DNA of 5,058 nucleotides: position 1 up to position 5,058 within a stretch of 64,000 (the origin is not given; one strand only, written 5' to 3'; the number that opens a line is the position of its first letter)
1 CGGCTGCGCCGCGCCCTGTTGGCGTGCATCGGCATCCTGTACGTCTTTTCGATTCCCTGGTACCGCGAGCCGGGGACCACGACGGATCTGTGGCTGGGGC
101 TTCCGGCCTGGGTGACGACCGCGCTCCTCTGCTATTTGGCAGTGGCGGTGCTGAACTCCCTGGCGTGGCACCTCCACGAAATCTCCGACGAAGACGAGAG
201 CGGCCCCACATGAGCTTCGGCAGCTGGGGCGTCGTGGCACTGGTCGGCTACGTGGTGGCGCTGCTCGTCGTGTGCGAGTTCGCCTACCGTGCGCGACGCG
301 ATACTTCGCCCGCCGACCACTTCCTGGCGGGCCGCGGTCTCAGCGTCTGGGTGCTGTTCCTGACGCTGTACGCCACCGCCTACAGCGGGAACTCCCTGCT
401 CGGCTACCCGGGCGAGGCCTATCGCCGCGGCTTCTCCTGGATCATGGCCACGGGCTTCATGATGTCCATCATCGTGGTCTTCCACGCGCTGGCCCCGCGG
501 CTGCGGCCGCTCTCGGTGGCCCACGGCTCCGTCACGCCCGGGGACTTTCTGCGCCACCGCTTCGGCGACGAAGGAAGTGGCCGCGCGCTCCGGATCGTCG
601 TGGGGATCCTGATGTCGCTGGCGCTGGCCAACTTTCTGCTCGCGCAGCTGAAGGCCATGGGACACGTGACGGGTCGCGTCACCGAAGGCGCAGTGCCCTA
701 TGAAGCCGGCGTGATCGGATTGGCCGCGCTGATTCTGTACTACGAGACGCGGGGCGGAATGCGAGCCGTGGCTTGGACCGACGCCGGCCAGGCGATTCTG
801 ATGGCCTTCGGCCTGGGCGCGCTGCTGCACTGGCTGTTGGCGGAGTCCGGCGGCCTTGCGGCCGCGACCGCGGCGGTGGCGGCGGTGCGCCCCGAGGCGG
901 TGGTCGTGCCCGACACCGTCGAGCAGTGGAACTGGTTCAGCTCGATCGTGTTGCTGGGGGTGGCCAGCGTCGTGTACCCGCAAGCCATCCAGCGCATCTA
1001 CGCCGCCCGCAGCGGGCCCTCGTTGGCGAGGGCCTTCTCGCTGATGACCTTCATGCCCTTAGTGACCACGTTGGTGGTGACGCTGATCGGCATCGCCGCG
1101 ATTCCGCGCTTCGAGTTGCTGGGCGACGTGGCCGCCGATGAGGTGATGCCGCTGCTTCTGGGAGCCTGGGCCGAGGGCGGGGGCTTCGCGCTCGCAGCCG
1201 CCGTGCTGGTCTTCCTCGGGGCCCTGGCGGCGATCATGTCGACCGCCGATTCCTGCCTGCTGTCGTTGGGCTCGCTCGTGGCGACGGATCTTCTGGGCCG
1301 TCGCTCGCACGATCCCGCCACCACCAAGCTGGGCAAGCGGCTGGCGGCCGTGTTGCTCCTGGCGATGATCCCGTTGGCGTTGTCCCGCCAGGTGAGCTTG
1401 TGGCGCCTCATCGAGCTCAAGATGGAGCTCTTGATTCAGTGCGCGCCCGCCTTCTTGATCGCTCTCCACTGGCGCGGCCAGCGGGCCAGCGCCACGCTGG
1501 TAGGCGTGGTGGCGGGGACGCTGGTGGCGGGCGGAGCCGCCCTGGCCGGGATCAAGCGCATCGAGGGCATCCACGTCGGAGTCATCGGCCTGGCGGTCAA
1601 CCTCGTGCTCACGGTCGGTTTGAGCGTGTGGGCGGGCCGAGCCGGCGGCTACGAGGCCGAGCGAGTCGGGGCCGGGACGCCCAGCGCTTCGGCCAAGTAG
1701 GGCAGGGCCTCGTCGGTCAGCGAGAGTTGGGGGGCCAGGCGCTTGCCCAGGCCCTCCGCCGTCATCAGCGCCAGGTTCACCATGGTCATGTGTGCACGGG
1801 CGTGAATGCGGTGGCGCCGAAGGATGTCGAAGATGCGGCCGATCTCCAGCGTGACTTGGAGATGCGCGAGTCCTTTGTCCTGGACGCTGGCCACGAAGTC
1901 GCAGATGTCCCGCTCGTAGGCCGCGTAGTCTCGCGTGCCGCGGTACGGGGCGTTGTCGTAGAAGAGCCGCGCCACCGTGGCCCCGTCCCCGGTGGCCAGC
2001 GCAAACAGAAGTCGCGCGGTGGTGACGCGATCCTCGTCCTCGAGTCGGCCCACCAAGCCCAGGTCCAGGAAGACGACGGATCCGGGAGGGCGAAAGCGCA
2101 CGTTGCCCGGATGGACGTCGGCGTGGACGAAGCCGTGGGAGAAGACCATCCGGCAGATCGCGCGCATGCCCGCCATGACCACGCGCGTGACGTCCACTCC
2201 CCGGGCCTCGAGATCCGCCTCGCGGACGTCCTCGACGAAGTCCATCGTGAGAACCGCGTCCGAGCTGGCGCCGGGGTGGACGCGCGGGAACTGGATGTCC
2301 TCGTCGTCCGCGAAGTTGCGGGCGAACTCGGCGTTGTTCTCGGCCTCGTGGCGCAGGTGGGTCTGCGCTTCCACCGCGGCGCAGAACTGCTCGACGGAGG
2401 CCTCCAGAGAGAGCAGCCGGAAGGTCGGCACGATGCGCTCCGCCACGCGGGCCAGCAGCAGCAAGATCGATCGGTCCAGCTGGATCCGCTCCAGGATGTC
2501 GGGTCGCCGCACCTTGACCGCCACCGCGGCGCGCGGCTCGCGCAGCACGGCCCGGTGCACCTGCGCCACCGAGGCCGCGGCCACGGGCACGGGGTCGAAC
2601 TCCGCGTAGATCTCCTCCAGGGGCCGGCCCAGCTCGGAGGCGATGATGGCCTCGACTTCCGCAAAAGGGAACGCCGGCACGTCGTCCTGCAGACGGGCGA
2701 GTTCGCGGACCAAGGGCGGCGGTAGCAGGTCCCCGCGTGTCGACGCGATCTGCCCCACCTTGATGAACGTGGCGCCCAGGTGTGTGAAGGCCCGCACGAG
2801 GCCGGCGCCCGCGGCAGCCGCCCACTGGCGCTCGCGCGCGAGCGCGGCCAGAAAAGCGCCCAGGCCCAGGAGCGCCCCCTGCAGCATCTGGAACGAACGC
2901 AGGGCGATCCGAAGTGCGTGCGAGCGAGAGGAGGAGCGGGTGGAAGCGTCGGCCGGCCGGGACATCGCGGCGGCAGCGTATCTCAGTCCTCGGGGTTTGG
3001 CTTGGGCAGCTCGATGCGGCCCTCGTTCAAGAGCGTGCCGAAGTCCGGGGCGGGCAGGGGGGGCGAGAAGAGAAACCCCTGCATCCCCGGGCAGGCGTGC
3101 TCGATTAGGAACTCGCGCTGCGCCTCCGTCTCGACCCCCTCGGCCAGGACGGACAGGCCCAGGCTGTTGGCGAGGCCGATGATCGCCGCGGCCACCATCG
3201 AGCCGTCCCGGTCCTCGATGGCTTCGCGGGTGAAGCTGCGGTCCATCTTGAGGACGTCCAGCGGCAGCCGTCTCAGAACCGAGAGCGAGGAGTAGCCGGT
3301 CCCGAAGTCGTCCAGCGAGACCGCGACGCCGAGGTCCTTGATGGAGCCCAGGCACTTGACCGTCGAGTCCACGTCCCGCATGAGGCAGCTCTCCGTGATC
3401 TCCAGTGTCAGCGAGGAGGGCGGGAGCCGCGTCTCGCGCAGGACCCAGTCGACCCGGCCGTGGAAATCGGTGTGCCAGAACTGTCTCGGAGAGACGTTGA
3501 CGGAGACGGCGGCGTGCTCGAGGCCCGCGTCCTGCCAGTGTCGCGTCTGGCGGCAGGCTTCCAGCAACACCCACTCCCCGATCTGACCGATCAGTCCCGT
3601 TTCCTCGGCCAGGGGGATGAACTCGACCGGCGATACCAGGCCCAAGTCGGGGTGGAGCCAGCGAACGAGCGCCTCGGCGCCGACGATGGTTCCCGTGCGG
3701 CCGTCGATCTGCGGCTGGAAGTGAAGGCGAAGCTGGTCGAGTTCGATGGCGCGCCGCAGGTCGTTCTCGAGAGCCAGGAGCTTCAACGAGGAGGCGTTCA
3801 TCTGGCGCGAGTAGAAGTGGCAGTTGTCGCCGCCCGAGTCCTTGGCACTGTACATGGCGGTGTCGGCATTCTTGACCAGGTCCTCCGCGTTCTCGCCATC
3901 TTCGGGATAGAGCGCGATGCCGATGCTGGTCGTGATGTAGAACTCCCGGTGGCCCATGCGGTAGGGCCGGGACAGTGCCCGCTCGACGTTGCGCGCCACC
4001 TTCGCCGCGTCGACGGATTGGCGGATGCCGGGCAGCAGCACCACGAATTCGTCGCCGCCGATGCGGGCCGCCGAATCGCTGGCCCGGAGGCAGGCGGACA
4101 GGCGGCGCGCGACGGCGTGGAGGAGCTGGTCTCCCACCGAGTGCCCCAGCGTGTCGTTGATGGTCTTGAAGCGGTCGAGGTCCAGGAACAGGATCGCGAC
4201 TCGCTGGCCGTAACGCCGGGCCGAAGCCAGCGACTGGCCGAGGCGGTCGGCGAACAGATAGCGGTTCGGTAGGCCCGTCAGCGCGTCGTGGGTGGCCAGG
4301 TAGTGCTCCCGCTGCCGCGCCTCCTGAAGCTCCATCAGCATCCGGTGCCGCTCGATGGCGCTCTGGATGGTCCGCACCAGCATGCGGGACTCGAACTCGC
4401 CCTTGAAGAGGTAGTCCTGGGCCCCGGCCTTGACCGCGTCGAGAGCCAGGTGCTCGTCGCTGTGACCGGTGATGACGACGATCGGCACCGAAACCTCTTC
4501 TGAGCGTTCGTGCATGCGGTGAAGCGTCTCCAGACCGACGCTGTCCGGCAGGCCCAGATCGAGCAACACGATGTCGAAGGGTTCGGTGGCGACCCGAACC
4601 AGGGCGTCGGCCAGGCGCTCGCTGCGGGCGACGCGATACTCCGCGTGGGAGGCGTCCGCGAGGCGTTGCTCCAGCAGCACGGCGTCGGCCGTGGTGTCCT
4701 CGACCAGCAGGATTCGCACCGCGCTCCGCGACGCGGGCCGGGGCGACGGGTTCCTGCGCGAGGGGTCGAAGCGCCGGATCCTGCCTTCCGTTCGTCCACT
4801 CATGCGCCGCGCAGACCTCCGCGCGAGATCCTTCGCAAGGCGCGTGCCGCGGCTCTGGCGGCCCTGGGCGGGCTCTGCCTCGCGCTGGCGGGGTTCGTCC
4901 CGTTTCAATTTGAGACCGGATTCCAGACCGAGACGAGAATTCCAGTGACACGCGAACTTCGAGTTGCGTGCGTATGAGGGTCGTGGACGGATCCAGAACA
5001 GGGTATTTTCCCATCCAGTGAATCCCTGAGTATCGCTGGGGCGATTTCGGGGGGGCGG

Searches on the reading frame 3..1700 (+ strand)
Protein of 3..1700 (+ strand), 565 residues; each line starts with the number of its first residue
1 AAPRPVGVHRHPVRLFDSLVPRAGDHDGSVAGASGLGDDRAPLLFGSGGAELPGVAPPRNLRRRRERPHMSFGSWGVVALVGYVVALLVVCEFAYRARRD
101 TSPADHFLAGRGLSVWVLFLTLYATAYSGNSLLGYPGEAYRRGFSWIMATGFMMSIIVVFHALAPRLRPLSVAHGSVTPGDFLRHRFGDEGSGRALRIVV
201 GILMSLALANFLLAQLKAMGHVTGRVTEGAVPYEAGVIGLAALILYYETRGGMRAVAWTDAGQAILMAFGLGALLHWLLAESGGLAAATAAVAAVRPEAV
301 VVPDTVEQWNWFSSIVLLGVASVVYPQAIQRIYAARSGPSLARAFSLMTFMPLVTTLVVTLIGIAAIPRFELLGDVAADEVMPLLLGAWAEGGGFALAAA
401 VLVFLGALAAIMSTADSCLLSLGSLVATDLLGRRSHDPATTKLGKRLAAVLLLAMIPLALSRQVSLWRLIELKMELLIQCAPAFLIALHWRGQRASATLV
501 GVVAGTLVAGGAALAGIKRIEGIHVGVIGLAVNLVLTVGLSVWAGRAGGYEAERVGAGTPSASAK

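Call 54: search_protein_families(library=pfam, proteins=[window:3-1700:+], max_evalue=0.0001)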
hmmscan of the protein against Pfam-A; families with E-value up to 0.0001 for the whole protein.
window:3-1700:+ (565 aa): 1 family
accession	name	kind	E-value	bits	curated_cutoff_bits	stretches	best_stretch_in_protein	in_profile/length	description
PF00474.23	SSF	-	1.3e-31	110.3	22.8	1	107-505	2-406/406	Sodium:solute symporter family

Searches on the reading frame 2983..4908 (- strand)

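Call 30: search_protein_families(library=pfam, proteins=[window:2983-4908:-], max_evalue=0.00001)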
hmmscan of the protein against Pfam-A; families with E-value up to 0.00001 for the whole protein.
window:2983-4908:- (641 aa): 3 families
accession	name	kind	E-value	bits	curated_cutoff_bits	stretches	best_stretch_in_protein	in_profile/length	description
PF00563.25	EAL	-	4e-70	236.3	31.3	1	382-617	2-236/236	EAL domain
PF00990.26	GGDEF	-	6.1e-54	182.6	23.8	1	205-361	1-160/161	Diguanylate cyclase, GGDEF domain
PF00072.30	Response_reg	-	1.7e-18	67.3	30.2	1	66-175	1-105/111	Response regulator receiver domain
